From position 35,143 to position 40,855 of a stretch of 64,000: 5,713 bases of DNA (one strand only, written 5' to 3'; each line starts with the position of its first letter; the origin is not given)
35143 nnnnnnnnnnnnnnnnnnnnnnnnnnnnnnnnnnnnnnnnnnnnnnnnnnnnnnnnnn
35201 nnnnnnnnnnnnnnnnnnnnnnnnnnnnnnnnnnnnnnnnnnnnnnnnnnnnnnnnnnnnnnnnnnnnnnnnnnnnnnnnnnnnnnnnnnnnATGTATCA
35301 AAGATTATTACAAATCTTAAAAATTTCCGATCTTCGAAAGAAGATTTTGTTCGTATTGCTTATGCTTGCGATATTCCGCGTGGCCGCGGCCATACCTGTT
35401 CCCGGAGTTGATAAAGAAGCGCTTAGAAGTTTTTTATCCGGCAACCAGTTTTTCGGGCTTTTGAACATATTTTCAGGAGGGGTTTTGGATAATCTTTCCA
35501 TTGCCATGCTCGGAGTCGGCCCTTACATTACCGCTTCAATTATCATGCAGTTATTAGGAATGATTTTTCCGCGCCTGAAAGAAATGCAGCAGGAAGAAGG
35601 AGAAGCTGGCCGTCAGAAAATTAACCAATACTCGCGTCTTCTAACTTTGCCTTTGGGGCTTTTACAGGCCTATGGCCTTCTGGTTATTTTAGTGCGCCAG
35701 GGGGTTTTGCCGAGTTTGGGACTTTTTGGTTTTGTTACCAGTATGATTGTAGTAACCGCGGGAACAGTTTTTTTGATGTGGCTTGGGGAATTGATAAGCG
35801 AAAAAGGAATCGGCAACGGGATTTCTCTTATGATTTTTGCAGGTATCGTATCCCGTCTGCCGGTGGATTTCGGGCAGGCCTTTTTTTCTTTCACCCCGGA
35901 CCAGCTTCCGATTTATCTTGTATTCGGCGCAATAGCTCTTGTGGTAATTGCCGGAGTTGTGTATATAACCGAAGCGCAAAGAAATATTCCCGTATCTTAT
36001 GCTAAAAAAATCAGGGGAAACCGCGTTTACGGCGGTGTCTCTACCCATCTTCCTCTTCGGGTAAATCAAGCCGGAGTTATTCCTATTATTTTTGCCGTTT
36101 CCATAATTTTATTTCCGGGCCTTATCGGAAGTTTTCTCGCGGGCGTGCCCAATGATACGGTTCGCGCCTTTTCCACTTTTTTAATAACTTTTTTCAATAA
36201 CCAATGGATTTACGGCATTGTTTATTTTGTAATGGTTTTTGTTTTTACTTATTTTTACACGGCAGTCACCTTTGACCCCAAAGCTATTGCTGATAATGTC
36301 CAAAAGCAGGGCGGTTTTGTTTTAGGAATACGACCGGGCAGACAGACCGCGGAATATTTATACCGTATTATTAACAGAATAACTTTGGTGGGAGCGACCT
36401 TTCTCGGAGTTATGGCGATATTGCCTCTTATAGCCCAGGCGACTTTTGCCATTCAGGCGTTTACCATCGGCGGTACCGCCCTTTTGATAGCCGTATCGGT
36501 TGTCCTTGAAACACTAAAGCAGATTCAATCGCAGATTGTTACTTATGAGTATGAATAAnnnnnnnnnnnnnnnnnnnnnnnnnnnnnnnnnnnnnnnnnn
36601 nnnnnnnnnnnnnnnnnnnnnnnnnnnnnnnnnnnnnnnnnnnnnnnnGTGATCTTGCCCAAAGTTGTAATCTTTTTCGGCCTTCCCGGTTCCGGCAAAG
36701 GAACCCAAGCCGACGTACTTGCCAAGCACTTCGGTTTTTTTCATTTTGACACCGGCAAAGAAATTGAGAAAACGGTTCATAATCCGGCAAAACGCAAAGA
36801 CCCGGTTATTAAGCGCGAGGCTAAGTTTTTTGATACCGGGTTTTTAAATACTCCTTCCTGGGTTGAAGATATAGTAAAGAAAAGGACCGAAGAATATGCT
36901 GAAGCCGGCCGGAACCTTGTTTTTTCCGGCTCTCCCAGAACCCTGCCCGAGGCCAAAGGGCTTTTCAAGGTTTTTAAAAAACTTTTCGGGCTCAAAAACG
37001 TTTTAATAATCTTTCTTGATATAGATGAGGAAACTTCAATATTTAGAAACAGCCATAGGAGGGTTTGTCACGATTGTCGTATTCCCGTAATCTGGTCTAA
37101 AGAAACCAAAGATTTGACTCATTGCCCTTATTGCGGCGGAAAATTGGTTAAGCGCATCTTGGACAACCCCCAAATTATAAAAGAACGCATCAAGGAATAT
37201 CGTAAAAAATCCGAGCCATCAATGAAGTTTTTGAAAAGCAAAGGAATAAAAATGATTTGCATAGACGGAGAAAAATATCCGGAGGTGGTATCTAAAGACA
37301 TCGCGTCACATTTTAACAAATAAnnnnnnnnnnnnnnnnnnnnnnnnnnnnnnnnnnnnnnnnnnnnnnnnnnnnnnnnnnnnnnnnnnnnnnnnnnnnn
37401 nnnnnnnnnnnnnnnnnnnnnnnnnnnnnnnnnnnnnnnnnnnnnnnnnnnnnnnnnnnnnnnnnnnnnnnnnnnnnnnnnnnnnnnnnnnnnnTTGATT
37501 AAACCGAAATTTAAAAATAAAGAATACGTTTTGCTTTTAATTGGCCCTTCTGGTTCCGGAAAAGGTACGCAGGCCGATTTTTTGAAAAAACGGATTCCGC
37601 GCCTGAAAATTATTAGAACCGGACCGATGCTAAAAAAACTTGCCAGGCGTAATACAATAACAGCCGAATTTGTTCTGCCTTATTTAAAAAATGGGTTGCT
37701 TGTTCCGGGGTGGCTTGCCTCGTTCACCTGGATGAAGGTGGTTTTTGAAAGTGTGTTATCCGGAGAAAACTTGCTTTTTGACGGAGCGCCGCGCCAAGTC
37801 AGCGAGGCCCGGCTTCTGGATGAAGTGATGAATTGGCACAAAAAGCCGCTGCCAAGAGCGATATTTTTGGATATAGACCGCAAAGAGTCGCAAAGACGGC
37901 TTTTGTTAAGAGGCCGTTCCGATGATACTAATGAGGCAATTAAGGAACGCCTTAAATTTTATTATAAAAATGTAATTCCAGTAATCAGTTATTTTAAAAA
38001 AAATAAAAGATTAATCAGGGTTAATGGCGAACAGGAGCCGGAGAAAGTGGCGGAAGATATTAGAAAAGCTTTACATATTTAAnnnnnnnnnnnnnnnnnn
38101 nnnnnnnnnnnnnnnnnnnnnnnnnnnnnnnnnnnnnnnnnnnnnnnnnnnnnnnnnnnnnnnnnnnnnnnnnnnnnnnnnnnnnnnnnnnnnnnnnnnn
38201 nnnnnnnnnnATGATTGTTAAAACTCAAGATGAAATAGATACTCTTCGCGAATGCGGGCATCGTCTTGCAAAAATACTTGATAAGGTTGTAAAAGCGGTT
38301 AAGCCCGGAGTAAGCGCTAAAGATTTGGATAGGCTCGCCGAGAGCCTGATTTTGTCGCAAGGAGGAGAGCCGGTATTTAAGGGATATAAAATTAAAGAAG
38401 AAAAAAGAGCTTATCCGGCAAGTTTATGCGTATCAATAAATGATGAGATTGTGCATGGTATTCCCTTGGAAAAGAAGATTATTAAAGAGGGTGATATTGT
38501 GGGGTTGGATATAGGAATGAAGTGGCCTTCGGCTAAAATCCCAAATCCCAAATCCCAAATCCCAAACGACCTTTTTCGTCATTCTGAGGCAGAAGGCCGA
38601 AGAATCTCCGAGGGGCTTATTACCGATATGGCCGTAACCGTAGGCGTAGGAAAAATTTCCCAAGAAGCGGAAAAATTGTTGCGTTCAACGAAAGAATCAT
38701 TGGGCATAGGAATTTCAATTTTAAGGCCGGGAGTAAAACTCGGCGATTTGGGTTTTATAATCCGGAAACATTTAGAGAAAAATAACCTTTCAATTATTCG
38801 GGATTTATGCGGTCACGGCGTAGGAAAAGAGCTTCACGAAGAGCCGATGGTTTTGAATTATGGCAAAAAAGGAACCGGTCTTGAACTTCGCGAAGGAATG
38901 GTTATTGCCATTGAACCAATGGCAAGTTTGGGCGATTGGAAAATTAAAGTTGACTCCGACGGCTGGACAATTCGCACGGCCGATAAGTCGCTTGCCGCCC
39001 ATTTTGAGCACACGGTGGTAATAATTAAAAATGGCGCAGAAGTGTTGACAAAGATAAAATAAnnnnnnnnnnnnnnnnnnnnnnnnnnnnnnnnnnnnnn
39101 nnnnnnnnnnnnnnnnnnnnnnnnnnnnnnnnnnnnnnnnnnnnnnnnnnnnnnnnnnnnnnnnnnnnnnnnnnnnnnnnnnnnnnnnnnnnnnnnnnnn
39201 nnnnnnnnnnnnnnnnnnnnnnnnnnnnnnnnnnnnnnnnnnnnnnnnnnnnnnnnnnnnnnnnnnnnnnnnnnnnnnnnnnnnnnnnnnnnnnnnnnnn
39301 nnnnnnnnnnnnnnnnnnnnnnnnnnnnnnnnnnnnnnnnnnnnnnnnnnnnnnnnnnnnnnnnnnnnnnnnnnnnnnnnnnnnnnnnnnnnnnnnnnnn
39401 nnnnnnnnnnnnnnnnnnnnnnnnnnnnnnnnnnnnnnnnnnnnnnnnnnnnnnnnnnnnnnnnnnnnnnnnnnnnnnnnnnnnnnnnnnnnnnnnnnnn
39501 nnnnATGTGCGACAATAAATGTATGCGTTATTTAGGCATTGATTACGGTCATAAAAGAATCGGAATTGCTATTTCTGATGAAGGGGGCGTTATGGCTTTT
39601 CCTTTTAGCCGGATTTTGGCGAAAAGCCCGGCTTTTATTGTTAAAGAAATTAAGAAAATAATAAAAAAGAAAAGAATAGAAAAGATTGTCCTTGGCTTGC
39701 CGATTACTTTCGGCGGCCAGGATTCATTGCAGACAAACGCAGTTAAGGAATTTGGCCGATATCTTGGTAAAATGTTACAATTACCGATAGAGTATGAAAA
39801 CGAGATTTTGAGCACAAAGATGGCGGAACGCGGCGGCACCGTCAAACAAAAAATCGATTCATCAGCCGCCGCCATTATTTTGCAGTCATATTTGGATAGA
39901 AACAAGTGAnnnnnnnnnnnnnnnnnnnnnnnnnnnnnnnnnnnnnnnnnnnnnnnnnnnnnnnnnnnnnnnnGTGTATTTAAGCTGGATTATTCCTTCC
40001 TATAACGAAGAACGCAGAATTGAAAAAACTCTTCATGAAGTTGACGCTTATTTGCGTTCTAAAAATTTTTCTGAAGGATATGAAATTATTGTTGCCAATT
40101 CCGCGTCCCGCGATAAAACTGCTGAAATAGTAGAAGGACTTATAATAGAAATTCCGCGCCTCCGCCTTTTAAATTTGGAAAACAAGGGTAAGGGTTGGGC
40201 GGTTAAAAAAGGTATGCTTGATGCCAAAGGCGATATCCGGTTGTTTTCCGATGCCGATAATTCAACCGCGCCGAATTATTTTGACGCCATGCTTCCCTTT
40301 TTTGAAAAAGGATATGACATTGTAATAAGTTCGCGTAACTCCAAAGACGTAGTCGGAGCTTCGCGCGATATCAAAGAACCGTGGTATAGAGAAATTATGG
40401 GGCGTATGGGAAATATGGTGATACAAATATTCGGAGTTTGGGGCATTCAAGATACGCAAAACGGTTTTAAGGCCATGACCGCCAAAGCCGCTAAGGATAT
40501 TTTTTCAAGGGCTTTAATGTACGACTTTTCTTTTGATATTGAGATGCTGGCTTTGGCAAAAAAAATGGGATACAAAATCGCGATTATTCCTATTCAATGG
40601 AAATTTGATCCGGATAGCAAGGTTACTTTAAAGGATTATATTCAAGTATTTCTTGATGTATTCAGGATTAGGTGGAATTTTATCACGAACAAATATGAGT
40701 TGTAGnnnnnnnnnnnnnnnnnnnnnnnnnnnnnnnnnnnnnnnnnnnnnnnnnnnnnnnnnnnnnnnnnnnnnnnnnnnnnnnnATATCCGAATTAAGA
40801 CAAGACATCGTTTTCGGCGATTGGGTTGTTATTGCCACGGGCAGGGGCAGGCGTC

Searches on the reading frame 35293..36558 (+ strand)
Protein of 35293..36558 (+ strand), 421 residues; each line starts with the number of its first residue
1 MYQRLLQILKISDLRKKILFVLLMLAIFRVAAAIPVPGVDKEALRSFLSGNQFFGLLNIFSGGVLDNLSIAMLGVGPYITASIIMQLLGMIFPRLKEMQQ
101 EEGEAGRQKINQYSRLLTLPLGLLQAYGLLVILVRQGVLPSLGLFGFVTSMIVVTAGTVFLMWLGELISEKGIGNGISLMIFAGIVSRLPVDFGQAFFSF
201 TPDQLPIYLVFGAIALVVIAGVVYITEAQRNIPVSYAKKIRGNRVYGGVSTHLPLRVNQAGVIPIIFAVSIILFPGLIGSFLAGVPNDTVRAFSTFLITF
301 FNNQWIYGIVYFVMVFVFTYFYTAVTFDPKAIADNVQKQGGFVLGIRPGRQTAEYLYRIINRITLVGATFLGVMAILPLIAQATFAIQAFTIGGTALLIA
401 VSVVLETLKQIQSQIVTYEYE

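Call 71: search_protein_families(library=pfam, proteins=[window:35293-36558:+], max_evalue=0.001)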
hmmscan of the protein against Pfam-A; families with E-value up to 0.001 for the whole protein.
window:35293-36558:+ (421 aa): 1 family
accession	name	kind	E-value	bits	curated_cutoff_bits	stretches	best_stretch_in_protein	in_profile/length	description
PF00344.25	SecY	-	4e-107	358.5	32.2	1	69-408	1-306/306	SecY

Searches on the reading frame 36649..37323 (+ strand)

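Call 71: search_protein_families(library=pfam, proteins=[window:36649-37323:+], max_evalue=0.001)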
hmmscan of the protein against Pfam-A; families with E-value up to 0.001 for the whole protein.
window:36649-37323:+ (224 aa): 4 families
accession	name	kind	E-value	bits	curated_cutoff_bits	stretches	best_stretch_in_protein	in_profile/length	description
PF00406.28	ADK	-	1.6e-18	67.7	26.8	1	10-199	2-150/151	Adenylate kinase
PF13207.12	AAA_17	-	4.5e-11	43.6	27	1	10-134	1-119/136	AAA domain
PF13671.12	AAA_33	-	3.1e-06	28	27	1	6-138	1-119/143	AAA domain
PF13238.12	AAA_18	-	0.00039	21.3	29.4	1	7-137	1-111/128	AAA domain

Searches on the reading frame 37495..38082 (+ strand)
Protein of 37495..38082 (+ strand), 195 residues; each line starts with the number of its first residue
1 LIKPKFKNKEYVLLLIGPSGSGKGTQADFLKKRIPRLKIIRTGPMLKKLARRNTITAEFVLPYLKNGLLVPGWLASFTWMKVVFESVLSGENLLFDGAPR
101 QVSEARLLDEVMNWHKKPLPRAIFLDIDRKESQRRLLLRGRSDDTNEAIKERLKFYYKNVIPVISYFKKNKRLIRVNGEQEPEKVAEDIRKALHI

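Call 71: search_protein_families(library=pfam, proteins=[window:37495-38082:+], max_evalue=0.001)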
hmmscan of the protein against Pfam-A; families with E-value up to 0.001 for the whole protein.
window:37495-38082:+ (195 aa): 5 families
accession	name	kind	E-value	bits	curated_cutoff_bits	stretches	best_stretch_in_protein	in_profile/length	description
PF00406.28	ADK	-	2.8e-23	83.2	26.8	1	15-171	1-150/151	Adenylate kinase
PF13207.12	AAA_17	-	4e-12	47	27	1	16-150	1-136/136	AAA domain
PF02223.23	Thymidylate_kin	-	1.2e-05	25.5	27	0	107-189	103-185/185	Thymidylate kinase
PF13238.12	AAA_18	-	1.6e-05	25.8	29.4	1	14-146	2-118/128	AAA domain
PF13671.12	AAA_33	-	5.4e-05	24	27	1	12-153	1-133/143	AAA domain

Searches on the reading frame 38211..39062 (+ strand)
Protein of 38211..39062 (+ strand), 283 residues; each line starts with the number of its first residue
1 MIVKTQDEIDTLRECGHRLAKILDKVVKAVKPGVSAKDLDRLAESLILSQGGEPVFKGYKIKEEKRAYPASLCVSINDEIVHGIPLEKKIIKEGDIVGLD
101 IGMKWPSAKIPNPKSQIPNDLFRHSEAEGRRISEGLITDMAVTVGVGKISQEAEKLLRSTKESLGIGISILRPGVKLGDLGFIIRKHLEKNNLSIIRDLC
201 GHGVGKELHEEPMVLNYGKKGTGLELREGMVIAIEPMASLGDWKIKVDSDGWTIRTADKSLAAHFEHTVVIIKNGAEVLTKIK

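Call 71: search_protein_families(library=pfam, proteins=[window:38211-39062:+], max_evalue=0.001)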
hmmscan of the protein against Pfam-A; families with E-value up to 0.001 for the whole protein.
window:38211-39062:+ (283 aa): 1 family
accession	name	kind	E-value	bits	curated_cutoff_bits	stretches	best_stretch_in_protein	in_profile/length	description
PF00557.29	Peptidase_M24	-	5e-40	137.9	23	2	134-271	87-206/208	Metallopeptidase family M24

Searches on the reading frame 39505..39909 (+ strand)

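Call 71: search_protein_families(library=pfam, proteins=[window:39505-39909:+], max_evalue=0.001)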
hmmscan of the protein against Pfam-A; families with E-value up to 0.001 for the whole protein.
window:39505-39909:+ (134 aa): 1 family
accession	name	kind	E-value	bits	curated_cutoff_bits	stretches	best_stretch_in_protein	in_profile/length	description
PF03652.20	RuvX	-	2.1e-32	112.7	29.2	1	7-131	1-133/134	Holliday junction resolvase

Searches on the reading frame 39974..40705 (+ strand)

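Call 71: search_protein_families(library=pfam, proteins=[window:39974-40705:+], max_evalue=0.001)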
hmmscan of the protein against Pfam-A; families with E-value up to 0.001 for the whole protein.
window:39974-40705:+ (243 aa): 3 families
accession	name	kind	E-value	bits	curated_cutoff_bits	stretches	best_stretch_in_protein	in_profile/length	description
PF00535.33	Glycos_transf_2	-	2e-25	90.1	23.3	1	4-175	1-166/168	Glycosyl transferase family 2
PF13641.12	Glyco_tranf_2_3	-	2.1e-08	34.9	27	1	4-117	4-119/230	Glycosyltransferase like family 2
PF10111.15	Glyco_tranf_2_2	-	9.2e-06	25.8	27.3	1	4-108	1-104/276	Glycosyltransferase like family 2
